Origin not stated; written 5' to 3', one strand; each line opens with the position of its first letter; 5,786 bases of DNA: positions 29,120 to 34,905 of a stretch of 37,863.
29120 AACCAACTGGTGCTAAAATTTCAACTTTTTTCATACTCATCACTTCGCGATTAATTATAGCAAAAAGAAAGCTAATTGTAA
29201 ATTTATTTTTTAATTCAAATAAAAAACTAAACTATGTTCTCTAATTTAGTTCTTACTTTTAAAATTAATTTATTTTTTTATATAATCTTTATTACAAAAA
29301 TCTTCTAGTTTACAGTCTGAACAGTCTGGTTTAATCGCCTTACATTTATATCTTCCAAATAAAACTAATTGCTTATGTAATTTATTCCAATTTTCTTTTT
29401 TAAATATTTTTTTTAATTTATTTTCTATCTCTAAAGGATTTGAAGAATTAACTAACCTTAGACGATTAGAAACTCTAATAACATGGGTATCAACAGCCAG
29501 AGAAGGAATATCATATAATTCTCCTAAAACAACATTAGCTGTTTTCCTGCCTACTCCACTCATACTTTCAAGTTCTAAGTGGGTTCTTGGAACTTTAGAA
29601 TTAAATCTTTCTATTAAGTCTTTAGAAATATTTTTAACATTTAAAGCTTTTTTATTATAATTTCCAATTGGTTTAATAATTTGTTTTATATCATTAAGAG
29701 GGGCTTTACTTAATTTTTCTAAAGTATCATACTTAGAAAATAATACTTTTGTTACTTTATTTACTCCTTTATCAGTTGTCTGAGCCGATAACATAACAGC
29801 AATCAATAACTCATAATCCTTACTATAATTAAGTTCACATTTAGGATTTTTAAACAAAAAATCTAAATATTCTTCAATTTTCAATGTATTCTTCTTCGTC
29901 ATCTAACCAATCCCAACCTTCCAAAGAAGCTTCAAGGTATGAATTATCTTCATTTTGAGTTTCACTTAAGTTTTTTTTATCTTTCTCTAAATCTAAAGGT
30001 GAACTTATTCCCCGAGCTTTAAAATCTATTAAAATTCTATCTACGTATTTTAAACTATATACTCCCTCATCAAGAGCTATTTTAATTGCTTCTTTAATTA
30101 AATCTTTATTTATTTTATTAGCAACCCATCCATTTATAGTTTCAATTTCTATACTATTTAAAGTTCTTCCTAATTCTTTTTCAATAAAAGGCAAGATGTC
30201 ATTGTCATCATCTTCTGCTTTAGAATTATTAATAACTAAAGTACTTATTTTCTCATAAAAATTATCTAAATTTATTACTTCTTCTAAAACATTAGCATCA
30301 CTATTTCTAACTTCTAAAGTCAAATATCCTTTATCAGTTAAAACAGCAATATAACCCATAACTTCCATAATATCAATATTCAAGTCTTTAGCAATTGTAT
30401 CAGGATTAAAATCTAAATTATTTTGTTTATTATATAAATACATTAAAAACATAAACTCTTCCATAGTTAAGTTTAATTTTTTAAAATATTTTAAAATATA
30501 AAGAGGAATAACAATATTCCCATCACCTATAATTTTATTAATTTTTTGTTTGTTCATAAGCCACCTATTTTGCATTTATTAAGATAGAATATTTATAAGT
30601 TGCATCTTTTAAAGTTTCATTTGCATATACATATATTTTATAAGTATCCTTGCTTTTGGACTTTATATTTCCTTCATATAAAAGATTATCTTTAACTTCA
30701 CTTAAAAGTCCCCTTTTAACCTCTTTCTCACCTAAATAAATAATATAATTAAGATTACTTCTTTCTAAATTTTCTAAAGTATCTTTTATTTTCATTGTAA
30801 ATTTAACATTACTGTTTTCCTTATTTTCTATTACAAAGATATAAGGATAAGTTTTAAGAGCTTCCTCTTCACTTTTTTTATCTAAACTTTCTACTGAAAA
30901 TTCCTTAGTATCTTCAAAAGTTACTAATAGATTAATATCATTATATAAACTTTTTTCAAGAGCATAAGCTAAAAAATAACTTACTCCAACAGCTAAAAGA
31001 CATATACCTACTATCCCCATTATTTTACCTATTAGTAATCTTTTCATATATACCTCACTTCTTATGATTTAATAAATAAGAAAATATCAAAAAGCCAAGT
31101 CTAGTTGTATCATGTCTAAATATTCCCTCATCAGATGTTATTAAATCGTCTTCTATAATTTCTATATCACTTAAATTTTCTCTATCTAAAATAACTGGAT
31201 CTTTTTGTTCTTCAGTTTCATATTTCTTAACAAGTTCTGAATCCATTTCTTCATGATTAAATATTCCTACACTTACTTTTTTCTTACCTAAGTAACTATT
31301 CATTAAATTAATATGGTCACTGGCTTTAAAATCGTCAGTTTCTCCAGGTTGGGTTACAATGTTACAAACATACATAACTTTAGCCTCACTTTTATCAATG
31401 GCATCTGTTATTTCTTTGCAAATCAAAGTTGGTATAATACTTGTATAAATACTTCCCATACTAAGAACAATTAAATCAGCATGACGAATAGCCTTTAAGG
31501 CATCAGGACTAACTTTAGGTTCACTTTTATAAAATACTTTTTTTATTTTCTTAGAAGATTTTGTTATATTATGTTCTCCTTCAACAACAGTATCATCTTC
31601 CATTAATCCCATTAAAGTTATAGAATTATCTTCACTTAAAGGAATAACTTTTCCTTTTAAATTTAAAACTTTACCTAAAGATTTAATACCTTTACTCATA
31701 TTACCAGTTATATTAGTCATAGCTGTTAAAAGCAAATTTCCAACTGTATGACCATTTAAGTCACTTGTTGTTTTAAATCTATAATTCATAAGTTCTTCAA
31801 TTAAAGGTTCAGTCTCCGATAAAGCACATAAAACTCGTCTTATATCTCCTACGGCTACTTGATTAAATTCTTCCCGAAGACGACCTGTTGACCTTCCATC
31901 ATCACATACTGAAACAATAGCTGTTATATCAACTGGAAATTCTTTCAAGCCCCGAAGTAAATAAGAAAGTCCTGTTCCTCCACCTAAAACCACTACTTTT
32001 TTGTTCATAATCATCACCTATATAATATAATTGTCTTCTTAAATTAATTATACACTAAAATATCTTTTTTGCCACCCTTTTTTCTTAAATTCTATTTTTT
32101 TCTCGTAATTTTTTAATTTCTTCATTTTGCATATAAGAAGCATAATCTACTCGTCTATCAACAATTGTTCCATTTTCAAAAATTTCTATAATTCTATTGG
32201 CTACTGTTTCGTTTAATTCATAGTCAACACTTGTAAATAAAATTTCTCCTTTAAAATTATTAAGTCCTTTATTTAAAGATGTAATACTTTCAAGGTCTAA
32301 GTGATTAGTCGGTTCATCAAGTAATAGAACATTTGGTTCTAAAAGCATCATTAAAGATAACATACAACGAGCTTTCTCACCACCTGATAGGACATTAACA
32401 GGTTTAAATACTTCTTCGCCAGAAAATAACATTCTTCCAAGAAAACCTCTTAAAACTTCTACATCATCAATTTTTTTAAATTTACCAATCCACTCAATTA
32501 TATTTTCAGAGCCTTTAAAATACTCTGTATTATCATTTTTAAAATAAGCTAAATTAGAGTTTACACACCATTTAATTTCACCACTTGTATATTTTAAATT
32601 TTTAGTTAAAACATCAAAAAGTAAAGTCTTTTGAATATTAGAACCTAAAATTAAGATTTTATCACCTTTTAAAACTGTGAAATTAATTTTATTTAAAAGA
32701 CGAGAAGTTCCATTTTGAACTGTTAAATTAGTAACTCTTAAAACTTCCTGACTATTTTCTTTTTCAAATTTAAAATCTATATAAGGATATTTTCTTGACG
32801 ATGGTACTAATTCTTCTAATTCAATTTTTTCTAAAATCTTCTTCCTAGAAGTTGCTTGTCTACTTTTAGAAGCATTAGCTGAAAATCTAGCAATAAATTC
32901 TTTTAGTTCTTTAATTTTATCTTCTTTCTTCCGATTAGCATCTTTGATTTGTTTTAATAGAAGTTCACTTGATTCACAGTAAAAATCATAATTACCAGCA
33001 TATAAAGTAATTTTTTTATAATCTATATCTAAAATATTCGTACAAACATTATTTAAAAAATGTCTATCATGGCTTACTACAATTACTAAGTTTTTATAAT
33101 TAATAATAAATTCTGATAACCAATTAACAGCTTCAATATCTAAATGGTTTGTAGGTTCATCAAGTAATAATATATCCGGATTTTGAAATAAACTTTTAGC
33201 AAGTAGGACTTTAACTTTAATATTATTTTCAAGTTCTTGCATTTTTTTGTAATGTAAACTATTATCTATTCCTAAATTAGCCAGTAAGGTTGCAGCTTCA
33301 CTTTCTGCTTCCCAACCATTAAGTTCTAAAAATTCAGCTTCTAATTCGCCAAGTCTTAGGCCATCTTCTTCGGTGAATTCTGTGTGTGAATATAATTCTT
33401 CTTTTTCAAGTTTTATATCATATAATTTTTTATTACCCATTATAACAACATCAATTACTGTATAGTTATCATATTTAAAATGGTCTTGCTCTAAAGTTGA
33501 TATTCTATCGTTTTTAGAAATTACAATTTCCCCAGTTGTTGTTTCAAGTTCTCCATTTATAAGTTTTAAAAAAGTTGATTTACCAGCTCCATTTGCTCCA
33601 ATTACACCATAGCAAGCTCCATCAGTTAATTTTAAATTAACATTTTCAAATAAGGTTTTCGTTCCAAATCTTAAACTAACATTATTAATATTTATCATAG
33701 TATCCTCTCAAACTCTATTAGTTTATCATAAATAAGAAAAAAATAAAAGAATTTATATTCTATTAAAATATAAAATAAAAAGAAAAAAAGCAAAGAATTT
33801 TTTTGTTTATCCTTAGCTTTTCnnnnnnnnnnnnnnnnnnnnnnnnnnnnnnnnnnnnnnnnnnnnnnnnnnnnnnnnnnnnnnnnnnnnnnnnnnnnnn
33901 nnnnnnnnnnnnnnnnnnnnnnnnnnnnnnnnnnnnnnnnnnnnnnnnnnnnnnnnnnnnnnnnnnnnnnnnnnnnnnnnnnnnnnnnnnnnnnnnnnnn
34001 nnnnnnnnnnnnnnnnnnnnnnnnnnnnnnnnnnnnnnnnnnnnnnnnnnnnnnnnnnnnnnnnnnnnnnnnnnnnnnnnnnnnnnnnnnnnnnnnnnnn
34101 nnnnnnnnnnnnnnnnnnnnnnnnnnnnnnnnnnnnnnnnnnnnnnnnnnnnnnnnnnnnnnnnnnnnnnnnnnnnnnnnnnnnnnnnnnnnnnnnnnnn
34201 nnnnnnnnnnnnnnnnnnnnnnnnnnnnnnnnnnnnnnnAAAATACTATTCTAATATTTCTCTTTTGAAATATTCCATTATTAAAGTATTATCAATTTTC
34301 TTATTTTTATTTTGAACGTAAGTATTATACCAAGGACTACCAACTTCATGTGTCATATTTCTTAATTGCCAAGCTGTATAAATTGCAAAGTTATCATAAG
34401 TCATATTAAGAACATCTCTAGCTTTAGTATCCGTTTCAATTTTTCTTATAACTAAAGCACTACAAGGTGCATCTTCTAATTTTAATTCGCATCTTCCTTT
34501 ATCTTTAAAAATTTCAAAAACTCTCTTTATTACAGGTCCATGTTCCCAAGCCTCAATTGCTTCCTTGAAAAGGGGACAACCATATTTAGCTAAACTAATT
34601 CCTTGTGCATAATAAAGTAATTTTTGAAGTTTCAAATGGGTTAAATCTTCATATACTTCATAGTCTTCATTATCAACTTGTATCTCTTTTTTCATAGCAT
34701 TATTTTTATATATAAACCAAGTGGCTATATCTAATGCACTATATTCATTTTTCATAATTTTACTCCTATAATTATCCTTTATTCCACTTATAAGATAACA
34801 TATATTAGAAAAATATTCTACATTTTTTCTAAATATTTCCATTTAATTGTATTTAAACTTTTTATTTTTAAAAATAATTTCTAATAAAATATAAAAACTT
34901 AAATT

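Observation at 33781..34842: Insulated Panacea(DUF4065)-like gene plus unassignable 138-aa partner between mreD and the ABC-F gene: candidate PanAT-type TA module with an undescribed toxin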

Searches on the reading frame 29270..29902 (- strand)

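Call 93: search_protein_families(library=pfam, proteins=[window:29270-29902:-], max_evalue=0.01)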
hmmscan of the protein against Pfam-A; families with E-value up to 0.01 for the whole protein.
window:29270-29902:- (210 aa): 2 families
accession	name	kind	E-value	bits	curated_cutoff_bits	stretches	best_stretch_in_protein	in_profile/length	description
PF00730.31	HhH-GPD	-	3.3e-23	82.5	26.2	1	34-168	1-107/108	HhH-GPD superfamily base excision DNA repair protein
PF00633.29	HHH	-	0.00041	20.5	24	1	99-126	1-28/30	Helix-hairpin-helix motif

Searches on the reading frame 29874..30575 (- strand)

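Call 93: search_protein_families(library=pfam, proteins=[window:29874-30575:-], max_evalue=0.01)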
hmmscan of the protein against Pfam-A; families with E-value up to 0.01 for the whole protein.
window:29874-30575:- (233 aa): 4 families
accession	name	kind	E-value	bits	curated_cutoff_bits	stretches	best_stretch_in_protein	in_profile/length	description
PF07261.16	DnaB_2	-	9.8e-18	64.1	22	1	130-198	3-72/74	Replication initiation and membrane attachment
PF21984.2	DnaD_N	-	4.1e-14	53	27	1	23-118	1-98/101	DnaD N-terminal domain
PF22381.2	Staph_reg_Sar_Rot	-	0.00057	20.4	27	1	32-86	8-59/85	Transcriptional regulator SarA/Rot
PF13730.12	HTH_36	-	0.0032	17.7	25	1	34-85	1-55/55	Helix-turn-helix domain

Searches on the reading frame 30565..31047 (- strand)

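Call 93: search_protein_families(library=pfam, proteins=[window:30565-31047:-], max_evalue=0.01)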
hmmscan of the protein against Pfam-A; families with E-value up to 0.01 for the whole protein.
window:30565-31047:- (160 aa): 1 family
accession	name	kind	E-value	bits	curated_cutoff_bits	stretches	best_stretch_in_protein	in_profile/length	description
PF07760.16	DUF1616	-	0.0097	15.5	31.6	0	12-92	159-236/307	Protein of unknown function (DUF1616)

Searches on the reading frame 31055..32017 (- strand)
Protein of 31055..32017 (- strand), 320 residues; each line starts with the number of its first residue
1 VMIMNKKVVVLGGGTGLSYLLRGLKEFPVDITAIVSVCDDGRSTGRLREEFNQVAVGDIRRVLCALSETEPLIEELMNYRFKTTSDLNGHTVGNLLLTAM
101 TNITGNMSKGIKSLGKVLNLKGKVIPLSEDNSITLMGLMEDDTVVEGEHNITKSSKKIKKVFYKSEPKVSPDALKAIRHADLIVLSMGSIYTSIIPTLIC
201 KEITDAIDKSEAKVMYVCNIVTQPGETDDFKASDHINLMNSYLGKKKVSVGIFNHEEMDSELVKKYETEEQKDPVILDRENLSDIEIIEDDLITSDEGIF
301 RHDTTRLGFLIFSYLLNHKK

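Call 93: search_protein_families(library=pfam, proteins=[window:31055-32017:-], max_evalue=0.01)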
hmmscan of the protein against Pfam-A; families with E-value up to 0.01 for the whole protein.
window:31055-32017:- (320 aa): 1 family
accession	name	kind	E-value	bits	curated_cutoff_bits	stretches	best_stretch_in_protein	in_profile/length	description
PF01933.23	CofD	-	2.6e-95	319.4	30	1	8-292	1-289/290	2-phospho-L-lactate transferase CofD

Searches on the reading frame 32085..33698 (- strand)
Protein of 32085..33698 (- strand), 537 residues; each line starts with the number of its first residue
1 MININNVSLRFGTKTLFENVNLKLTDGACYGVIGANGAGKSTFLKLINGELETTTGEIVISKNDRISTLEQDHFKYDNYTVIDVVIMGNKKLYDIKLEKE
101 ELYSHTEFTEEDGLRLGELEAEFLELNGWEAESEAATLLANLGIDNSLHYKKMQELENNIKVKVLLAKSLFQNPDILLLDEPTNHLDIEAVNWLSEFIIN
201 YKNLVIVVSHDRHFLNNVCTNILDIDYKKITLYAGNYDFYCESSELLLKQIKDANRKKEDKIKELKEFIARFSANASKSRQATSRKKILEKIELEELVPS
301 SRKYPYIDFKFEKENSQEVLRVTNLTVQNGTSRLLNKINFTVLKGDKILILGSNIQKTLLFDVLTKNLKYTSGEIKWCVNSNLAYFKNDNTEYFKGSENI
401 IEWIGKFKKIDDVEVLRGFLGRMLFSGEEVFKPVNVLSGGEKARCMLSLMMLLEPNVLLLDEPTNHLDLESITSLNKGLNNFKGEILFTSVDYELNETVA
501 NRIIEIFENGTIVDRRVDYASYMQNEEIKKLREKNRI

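Call 3: search_protein_families(library=pfam, proteins=[window:32085-33698:-], max_evalue=1)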
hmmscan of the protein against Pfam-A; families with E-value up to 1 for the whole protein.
window:32085-33698:- (537 aa): 10 families
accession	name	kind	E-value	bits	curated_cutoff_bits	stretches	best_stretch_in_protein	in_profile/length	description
PF00005.33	ABC_tran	-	1e-36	127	25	2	18-184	2-137/137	ABC transporter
PF12848.13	ABC_tran_Xtn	-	2.2e-22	79.3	25.9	1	223-307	1-83/85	ABC transporter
PF13304.12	AAA_21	-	1.3e-10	42.3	27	2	30-71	2-49/304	AAA domain, putative AbiEii toxin, Type IV TA system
PF02463.25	SMC_N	-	7.3e-09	35.8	40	2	306-508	135-213/220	RecF/RecN/SMC N terminal domain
PF07693.20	KAP_NTPase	-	0.00012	21.8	20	1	24-122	17-115/293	KAP family P-loop domain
PF03193.22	RsgA_GTPase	-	0.0013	19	30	1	13-62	93-141/174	RsgA GTPase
PF13555.12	AAA_29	-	0.072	13.3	27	1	23-44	18-39/61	P-loop containing region of AAA domain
PF00910.28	RNA_helicase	-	0.18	12.8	21.5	1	32-87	3-55/105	RNA helicase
PF23161.1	HTH_RNase_II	-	0.37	12.1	24.7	0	249-291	2-46/95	Double HTH domain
PF00350.29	Dynamin_N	-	0.88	10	27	1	32-209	3-136/168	Dynamin family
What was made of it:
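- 32085..33698 (-): ABC-F family ATPase gene (flank, not part of the module). Pfam ABC_tran x2 plus ABC_tran_Xtn (call 3).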

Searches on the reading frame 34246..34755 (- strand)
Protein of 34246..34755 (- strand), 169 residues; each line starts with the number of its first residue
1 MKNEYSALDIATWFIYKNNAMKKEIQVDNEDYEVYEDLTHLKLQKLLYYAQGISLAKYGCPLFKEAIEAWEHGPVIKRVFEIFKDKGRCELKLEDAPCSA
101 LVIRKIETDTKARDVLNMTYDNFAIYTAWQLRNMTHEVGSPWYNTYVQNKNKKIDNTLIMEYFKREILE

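Call 3: search_protein_families(library=pfam, proteins=[window:34246-34755:-], max_evalue=1)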
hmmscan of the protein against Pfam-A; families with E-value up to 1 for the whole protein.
window:34246-34755:- (169 aa): 2 families
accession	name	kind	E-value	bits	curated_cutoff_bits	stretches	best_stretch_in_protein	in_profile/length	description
PF13274.11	SocA_Panacea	-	1.3e-19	71.6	25.7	1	43-143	1-113/113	Antitoxin SocA-like, Panacea domain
PF24884.1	NPHP3_hel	-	0.075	13.5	27.9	1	30-71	112-154/160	Nephrocystin 3, helical domain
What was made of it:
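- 34246..34755 (-): panA: 169-aa stand-alone Panacea (DUF4065) protein, the predicted antitoxin or sensor; pI 6.0. Pfam PF13274 SocA_Panacea, E 1.3e-19, 71.6 bits against a cut-off of 25.7, residues 43-143 (call 3).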

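Call 4: search_protein_families(library=ncbifam, proteins=[window:34246-34755:-], max_evalue=1)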
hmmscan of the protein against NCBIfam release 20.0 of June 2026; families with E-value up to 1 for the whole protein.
window:34246-34755:- (169 aa): 1 family
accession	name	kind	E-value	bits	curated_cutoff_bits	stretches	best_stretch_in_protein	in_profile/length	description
NF047745.1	SocA_antitoxin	equivalog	1e-21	77.4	190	1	35-165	18-157/176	type VI toxin-antitoxin system SocA family antitoxin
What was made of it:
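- On SocAB type VI TA: NCBIfam NF047745 scores 77.4 bits against a cut-off of 190 (call 4).
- Closest known: SocAB. Different: PanA scores 77 bits against the SocA equivalog cut-off of 190 (call 4).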

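Call 5: search_protein_families(library=padloc, proteins=[window:34246-34755:-], max_evalue=1)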
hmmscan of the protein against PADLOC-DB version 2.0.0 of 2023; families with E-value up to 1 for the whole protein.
window:34246-34755:- (169 aa): 0 families

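Call 6: search_protein_families(library=phrogs, proteins=[window:34246-34755:-], max_evalue=1)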
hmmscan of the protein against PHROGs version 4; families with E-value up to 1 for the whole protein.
window:34246-34755:- (169 aa): 3 families
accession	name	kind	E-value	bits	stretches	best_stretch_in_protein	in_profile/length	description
phrog_10390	-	unknown function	4e-41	142.5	1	4-166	148-294/299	-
phrog_1281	-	unknown function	8.5e-39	134.3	1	2-167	5-154/195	-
phrog_23321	-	unknown function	0.073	14.4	0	5-40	16-51/81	-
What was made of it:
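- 34246..34755 (-): NCBIfam SocA_antitoxin scores 77 bits, below its equivalog cut-off of 190 (call 4). phrog_10390 and phrog_1281 match at E 1e-39 to 1e-41 (call 6).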
